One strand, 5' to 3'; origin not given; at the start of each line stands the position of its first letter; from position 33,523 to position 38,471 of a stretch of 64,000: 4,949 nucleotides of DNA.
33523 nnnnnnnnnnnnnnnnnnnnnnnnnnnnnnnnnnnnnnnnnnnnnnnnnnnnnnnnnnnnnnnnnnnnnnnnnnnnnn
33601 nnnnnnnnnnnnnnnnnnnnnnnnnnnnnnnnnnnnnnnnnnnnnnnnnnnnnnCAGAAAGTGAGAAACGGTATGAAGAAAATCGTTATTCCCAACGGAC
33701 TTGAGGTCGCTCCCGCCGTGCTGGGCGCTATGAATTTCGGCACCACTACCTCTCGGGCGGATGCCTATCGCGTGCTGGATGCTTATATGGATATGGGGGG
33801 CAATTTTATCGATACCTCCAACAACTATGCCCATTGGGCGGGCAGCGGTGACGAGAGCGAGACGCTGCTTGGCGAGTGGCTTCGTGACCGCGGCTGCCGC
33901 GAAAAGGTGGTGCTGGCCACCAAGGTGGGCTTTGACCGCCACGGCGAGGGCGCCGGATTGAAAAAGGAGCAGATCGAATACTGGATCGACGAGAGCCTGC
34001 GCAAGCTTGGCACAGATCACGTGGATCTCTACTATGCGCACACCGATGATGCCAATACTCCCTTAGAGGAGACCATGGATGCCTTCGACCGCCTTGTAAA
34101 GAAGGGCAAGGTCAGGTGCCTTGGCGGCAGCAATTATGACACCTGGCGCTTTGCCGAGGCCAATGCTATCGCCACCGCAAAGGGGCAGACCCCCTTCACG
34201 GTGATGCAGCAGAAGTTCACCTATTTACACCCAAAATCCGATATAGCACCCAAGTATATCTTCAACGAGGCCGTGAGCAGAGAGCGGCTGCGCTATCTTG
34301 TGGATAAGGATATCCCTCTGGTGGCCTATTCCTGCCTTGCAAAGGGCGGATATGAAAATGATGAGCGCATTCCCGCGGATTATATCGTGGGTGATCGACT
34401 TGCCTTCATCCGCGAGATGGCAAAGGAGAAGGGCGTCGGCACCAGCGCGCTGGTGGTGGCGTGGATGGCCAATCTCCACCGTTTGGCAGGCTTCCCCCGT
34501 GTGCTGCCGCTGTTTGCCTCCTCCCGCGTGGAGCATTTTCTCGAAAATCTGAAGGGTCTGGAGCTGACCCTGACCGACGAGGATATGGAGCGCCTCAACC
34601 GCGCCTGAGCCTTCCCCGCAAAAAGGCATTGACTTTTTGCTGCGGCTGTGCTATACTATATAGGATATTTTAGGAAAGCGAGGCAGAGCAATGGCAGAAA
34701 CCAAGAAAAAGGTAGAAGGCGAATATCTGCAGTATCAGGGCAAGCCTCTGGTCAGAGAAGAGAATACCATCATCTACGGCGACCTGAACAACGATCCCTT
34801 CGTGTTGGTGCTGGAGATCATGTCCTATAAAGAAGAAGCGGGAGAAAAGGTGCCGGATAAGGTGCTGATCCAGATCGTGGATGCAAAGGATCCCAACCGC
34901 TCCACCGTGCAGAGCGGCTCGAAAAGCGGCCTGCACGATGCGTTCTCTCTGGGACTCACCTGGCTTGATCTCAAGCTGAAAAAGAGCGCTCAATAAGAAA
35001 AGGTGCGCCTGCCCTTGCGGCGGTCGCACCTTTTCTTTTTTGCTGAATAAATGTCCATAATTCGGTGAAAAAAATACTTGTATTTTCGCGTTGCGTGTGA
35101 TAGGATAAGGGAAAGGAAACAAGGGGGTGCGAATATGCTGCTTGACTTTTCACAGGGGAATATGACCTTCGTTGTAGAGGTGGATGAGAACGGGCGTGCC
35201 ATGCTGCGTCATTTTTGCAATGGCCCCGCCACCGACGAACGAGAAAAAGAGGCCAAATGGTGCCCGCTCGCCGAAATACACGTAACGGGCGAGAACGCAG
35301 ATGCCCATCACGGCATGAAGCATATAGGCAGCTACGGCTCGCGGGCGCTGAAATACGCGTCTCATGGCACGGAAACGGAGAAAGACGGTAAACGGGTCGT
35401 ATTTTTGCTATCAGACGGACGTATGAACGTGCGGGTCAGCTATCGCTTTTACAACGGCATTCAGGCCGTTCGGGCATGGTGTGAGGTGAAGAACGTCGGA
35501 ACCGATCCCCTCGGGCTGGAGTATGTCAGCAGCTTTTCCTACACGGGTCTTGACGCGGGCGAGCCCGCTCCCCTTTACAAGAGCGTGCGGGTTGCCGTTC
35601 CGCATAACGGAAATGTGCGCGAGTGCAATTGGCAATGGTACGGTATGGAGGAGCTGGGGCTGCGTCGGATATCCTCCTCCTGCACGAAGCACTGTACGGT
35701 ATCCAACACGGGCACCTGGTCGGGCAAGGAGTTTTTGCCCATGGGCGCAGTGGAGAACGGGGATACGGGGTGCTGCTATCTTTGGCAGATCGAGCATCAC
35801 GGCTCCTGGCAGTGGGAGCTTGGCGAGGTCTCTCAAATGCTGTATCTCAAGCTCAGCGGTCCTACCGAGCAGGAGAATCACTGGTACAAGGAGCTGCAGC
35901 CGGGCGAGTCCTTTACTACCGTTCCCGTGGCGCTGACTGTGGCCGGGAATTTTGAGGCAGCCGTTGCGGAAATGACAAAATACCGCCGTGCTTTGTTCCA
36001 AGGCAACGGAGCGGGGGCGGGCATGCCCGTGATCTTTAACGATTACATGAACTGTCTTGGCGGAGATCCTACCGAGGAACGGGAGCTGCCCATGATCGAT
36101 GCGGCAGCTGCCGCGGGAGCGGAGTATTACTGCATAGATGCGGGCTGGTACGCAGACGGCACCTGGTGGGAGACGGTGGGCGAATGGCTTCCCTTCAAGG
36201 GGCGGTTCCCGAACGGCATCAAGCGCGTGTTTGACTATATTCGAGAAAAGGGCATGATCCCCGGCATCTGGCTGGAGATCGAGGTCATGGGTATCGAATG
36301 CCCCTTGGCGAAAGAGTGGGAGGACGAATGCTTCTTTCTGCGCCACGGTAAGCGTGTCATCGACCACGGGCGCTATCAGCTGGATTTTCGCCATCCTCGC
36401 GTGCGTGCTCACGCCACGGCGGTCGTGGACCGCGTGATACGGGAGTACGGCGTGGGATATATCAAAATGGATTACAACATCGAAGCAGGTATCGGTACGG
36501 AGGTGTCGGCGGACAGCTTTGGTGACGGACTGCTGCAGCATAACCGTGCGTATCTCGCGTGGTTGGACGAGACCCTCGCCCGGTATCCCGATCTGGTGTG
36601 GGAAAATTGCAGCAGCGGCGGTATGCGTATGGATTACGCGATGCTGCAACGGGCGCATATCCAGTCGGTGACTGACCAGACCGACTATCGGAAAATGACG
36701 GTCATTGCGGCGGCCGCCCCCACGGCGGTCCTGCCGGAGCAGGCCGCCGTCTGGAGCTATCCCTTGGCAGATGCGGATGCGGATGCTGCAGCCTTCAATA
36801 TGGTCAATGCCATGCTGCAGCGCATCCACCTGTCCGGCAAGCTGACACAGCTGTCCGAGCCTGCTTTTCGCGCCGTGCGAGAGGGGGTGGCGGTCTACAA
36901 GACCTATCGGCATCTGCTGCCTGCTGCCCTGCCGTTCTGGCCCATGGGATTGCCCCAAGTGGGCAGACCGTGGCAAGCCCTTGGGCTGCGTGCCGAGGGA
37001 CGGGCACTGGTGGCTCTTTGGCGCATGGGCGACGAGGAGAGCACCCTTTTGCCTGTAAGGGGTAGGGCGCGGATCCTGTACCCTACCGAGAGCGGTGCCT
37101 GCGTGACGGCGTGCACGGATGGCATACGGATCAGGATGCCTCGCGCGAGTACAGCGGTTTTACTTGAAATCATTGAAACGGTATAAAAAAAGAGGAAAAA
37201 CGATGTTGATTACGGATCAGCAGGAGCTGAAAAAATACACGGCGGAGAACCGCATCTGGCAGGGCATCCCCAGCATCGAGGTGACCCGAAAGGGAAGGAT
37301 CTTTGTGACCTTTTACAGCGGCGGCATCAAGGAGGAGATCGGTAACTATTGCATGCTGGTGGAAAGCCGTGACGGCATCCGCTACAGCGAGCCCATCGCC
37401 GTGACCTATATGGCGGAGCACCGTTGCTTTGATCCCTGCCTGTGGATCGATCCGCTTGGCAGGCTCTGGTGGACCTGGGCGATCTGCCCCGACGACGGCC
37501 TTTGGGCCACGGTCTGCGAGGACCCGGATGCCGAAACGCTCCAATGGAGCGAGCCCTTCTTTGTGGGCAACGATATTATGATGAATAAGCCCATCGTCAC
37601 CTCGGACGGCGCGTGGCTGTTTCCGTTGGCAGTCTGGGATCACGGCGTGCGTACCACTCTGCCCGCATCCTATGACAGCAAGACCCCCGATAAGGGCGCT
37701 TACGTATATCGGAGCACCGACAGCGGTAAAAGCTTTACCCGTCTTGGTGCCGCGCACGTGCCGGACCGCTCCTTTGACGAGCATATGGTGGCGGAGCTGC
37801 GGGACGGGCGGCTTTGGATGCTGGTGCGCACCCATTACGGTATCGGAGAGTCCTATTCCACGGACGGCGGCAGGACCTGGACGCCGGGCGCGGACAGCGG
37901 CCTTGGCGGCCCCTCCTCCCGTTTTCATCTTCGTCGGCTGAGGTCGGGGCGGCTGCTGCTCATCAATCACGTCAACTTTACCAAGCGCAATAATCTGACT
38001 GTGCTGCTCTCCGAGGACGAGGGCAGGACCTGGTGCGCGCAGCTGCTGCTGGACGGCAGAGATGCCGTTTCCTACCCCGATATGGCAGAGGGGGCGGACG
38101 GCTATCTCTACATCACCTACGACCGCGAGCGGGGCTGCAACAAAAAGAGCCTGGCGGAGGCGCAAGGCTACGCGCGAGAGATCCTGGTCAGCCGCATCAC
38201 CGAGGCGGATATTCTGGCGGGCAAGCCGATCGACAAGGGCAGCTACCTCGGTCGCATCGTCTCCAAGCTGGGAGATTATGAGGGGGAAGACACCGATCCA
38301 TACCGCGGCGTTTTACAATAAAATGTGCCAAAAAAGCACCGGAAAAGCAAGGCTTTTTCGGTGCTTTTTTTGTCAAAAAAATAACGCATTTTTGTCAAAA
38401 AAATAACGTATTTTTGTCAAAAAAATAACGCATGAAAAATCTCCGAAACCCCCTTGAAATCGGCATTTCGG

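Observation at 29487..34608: AraC-controlled DMT transporter / glycyl-radical enzyme / aldo-keto reductase operon with no activase in 64 kb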

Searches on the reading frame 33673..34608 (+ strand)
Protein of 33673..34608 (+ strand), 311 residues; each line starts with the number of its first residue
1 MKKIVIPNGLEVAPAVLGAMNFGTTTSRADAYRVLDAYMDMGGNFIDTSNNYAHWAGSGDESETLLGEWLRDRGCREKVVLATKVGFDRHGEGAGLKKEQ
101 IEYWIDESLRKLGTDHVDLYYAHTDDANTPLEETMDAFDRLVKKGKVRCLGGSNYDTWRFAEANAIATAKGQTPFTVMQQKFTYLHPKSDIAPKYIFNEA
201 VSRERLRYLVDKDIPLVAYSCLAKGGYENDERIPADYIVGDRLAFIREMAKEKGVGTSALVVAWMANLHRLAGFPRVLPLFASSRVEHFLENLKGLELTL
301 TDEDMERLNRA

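Call 3: search_protein_families(library=pfam, proteins=[window:33673-34608:+], max_evalue=0.01)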
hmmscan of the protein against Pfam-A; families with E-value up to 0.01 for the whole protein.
window:33673-34608:+ (311 aa): 1 family
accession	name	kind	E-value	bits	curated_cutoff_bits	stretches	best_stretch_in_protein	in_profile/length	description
PF00248.27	Aldo_ket_red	-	2.5e-59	201.2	24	1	16-309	3-287/291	Aldo/keto reductase family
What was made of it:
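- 33673..34608 (+): Aldo-keto reductase (311 aa), obligate partner of the GRE. Aldo_ket_red 2.5e-59 (call 3).
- On Aldo-keto reductase superfamily (33673-34608): 2.5e-59 (call 3).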

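Call 4: search_protein_families(library=ncbifam, proteins=[window:33673-34608:+], max_evalue=0.01)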
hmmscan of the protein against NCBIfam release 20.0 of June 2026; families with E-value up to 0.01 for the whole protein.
window:33673-34608:+ (311 aa): 8 families
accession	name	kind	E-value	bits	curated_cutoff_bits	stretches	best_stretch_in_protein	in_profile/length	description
NF007912.0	PRK10625.1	equivalog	1.1e-20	74.4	415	1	8-177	9-202/346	NADP(H)-dependent aldo-keto reductase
NF007388.0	PRK09912.1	subfamily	1.6e-20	73.3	448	1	17-163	30-178/346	L-glyceraldehyde 3-phosphate reductase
NF049922.1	MethglyxlRedYdjG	equivalog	6.2e-16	58.3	550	1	22-162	29-178/326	NADH-dependent methylglyoxal reductase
NF007695.0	PRK10376.1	subfamily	8.6e-15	54.6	280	1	18-168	29-180/290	oxidoreductase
TIGR01293.1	Kv_beta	subfamily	5.2e-14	52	365.4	1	9-181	10-180/319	voltage-dependent potassium channel subunit beta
NF008377.0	PRK11172.1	equivalog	7.7e-10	38.4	327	1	38-308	25-247/267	2,5-didehydrogluconate reductase DkgB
NF008598.0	PRK11565.1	equivalog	0.00049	19.3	425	1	27-158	26-143/275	2,5-didehydrogluconate reductase DkgA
NF012229.1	bla_class_B_core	domain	0.0067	16.6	100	0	60-118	35-93/139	metallo-beta-lactamase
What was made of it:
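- On Aldo-keto reductase superfamily (33673-34608): No NCBIfam equivalog is reached (call 4).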

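Call 28: search_solved_structures(query=window:33673-34605:+, max_evalue=1e-10, show_alignments=2)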
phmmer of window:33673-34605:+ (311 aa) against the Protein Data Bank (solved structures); distinct sequences matched with E-value up to 1e-10: 48.
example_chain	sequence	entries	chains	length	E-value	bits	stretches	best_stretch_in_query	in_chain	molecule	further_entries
7utf_A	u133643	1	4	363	1.2e-34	123.5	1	7-185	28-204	Putative oxidoreductase, aryl-alcohol dehydrogenase like protein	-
8xr2_A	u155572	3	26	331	2.1e-34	122.6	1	9-175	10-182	Aldo/keto reductase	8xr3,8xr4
8jwk_A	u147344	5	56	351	2.9e-34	122.2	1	9-175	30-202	Aldo/keto reductase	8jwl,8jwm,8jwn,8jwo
8hwn_B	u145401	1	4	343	4.2e-34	121.7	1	9-184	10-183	DepB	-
9wk1_D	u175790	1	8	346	1.4e-27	100.3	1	7-185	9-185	DON 3-epimerase chain D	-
8hw0_A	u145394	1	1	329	2.9e-21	79.5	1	8-195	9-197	NADPH-dependent aldo/keto reductase AKR6D1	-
9nz6_A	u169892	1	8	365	2.3e-20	76.5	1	9-182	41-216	Oxidoreductase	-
3n6q_A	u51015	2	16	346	2.4e-20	76.5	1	9-181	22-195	YghZ aldo-keto reductase | ALDO-KETO REDUCTASE AKR14A1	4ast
6ovq_A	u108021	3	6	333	2.5e-20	76.4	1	9-272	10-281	Putative Side chain reductase | MtmW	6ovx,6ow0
4aub_A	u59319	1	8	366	3e-20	76.2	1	9-181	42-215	ALDO-KETO REDUCTASE AKR14A1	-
5t79_A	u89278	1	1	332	4.1e-19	72.4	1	14-265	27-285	Aldo-keto Reductase, OXIDOREDUCTASE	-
3erp_A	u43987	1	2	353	5.1e-19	72.1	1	14-265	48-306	Putative oxidoreductase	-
4xk2_A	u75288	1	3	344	1.1e-18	71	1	25-180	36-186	Aldo/keto reductase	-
1pyf_A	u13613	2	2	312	2.3e-18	70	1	45-307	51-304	IolS protein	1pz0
5dan_A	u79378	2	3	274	7.2e-18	68.4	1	30-309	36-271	2,5-diketo-D-gluconic acid reductase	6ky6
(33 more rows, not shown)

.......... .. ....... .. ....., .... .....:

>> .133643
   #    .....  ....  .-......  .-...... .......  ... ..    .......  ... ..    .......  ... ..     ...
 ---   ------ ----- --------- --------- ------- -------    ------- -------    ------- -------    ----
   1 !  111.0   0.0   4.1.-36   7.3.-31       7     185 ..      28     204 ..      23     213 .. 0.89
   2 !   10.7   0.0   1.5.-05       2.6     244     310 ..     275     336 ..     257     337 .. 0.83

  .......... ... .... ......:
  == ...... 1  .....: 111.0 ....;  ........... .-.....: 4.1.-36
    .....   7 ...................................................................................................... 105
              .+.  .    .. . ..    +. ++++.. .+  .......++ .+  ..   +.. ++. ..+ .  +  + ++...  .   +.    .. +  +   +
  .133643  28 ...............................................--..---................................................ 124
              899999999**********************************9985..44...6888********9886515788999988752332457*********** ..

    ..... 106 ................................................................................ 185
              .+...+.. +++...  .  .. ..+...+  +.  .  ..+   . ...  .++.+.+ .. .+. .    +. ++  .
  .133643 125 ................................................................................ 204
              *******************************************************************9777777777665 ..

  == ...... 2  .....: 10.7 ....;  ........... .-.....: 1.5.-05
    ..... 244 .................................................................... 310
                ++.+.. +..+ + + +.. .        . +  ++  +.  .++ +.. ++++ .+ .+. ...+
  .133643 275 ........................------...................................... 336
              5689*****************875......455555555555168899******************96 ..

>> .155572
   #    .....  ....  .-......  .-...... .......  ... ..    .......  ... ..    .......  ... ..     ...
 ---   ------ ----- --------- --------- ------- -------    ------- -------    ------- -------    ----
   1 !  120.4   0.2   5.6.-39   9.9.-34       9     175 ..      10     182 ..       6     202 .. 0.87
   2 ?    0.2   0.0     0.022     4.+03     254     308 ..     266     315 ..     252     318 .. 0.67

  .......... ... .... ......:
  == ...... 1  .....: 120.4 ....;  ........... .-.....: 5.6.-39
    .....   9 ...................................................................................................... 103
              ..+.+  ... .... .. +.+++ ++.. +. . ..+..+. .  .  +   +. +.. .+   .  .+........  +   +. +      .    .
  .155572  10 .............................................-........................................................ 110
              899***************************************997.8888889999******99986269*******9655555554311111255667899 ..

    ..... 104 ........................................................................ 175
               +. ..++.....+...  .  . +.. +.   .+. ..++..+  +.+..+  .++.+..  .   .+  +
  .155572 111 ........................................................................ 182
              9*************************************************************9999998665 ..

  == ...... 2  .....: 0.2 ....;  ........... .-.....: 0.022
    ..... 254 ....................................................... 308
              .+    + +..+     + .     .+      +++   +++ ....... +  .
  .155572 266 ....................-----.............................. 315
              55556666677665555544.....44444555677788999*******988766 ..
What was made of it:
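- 33673..34608 (+): Closest solved structures are generic AKRs, including DepB and YghZ-like enzymes (call 28).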

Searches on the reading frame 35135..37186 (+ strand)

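Call 3: search_protein_families(library=pfam, proteins=[window:35135-37186:+], max_evalue=0.01)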
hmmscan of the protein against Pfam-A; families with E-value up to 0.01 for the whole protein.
window:35135-37186:+ (683 aa): 2 families
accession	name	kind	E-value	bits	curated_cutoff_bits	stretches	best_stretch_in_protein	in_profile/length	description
PF02065.24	Melibiase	-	1.7e-28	100.1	27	1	282-595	26-344/347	Melibiase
PF16499.11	Melibiase_2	-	0.0016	18.2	23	1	324-382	43-99/284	Alpha galactosidase A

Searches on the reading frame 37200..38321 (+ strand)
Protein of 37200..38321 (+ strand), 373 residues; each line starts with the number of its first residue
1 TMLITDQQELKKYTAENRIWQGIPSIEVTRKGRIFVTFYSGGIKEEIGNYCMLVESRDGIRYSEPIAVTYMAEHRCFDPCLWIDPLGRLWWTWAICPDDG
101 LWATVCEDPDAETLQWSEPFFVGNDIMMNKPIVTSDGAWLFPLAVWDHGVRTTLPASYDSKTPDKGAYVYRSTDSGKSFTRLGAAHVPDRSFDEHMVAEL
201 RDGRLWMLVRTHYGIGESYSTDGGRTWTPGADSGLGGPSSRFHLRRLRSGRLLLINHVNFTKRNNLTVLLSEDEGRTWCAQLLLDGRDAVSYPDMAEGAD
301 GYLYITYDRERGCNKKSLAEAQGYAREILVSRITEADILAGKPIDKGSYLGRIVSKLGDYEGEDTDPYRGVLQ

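Call 3: search_protein_families(library=pfam, proteins=[window:37200-38321:+], max_evalue=0.01)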
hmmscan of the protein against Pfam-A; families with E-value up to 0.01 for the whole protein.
window:37200-38321:+ (373 aa): 4 families
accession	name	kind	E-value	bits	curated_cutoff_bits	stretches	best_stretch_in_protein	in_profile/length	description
PF13088.12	BNR_2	-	2.3e-24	86.6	31.4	1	36-305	4-277/277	BNR repeat-like domain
PF02012.26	BNR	-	1.5e-05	24.7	27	0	219-228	2-11/12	BNR/Asp-box repeat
PF24316.1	Tli3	-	0.0011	19.8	27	0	218-228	87-97/129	T6SS Tli3 immunity protein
PF15902.12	Sortilin-Vps10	-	0.0056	16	33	0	169-292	3-121/446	Sortilin, neurotensin receptor 3,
